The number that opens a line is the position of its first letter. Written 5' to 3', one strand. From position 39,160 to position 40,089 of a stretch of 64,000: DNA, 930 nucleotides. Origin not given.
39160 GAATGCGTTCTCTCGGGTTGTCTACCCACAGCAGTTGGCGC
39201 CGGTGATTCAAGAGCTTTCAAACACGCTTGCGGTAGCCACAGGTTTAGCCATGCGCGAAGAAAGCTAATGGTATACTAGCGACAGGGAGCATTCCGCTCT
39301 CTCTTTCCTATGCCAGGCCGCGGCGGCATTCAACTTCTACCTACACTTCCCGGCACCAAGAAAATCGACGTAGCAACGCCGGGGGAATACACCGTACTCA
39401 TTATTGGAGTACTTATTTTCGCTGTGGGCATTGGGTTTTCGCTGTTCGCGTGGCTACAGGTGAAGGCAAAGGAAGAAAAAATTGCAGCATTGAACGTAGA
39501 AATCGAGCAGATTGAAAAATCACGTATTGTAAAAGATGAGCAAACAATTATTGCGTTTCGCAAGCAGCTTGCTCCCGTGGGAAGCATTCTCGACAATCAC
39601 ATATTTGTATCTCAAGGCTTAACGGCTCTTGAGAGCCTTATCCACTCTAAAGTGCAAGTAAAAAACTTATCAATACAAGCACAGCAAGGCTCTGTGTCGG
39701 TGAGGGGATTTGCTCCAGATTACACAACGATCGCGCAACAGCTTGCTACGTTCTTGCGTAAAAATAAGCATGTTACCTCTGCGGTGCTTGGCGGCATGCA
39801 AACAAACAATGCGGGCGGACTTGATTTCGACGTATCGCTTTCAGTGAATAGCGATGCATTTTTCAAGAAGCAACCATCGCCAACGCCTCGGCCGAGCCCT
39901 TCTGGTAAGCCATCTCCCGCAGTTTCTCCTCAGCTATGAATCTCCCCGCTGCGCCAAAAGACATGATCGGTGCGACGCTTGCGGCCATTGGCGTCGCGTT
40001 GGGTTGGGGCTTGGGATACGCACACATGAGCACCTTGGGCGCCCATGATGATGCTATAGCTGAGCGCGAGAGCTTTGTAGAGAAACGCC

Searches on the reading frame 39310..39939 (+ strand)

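Call 63: search_protein_families(library=pfam, proteins=[window:39310-39939:+], max_evalue=0.01)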
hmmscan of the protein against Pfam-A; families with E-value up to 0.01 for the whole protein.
window:39310-39939:+ (209 aa): 1 family
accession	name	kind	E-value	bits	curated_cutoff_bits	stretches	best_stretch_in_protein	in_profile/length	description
PF05137.18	PilN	-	0.0028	18.1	22.8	1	104-176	3-75/78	Fimbrial assembly protein (PilN)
